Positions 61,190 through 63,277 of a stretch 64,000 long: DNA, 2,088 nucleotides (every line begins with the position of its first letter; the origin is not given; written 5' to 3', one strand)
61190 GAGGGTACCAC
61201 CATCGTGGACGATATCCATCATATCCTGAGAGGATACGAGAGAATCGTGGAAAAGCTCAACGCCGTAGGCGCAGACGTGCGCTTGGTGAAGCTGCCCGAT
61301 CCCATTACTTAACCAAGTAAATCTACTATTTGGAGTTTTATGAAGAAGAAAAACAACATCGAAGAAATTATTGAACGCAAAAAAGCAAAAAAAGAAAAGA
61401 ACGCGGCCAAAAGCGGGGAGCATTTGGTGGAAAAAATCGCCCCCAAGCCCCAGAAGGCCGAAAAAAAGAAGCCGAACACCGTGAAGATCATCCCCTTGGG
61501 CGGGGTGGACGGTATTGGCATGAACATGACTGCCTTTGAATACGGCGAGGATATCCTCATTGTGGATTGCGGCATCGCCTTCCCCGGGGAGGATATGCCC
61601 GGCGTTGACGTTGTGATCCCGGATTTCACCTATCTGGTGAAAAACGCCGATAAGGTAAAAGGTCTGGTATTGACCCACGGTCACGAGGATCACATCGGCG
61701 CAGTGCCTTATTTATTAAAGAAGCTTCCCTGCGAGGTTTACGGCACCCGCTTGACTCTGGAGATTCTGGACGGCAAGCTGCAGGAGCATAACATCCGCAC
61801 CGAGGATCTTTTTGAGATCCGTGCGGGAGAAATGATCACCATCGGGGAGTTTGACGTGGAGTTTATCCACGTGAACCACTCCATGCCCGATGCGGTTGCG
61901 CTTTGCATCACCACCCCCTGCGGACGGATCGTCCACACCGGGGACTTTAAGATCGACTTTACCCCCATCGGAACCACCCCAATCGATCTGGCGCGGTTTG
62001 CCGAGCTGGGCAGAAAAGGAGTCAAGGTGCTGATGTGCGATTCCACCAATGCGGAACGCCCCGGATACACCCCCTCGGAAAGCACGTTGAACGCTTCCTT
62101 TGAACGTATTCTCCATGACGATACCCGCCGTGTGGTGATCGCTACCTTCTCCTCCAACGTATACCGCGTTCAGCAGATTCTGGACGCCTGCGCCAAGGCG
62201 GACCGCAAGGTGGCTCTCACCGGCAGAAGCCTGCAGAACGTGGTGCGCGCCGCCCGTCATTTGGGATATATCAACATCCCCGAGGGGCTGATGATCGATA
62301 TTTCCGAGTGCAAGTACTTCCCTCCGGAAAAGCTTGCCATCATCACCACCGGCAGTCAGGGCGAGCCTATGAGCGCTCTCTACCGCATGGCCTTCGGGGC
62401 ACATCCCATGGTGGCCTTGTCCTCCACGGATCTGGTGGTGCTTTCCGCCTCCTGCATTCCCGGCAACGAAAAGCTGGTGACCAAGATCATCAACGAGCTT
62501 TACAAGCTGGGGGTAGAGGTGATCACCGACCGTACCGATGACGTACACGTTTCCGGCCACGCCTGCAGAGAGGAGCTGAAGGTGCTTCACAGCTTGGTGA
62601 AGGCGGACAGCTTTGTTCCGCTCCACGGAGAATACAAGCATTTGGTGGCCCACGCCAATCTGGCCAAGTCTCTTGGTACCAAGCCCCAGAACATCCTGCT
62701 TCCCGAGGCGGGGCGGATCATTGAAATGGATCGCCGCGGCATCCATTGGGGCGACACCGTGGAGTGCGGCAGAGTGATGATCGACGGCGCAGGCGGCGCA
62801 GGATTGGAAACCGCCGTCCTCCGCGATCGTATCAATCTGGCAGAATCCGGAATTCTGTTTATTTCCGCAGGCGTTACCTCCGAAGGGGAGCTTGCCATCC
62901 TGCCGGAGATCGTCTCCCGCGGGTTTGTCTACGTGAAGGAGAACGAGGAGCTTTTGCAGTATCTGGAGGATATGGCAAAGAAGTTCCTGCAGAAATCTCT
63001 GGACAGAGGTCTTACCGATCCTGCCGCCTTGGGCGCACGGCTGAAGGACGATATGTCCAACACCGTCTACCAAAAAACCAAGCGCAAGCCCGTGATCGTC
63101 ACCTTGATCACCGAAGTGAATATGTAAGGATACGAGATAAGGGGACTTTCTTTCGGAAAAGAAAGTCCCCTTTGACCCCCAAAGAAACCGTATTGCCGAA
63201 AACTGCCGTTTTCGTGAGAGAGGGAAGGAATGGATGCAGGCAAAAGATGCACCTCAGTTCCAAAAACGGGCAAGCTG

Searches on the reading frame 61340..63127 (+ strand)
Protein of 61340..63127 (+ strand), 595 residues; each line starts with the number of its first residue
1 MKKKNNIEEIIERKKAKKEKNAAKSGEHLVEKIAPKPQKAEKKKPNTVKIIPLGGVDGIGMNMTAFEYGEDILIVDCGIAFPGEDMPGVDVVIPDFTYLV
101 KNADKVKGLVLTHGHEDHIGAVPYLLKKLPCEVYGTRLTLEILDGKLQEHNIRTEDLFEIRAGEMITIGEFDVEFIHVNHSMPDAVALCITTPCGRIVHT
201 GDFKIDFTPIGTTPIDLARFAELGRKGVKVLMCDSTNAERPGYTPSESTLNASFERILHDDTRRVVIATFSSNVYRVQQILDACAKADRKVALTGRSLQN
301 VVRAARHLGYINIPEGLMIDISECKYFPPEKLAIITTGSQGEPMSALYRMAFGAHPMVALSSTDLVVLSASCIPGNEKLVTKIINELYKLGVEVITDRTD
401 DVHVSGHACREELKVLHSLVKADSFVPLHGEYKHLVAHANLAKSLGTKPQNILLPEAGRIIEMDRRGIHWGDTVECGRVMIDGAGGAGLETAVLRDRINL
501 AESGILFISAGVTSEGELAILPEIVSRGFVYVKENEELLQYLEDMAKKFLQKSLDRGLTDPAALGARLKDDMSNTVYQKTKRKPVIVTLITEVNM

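Call 37: search_protein_families(library=pfam, proteins=[window:61340-63127:+], max_evalue=0.0001)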
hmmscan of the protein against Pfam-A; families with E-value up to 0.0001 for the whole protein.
window:61340-63127:+ (595 aa): 5 families
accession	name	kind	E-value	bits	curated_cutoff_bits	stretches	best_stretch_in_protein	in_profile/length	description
PF22505.1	RNase_J_b_CASP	-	1.6e-46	157.6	27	1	263-387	2-126/126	Ribonuclease J, beta-CASP domain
PF17770.6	RNase_J_C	-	4.1e-23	82.7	23.8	1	493-593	1-102/102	Ribonuclease J C-terminal domain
PF00753.33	Lactamase_B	-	1.1e-13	52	22.7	1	62-204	7-151/196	Metallo-beta-lactamase superfamily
PF12706.13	Lactamase_B_2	-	1.4e-11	44.8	27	1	99-204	24-144/200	Beta-lactamase superfamily domain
PF07521.17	RMMBL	-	2.7e-09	37.3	21.6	1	399-446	8-57/63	Zn-dependent metallo-hydrolase RNA specificity domain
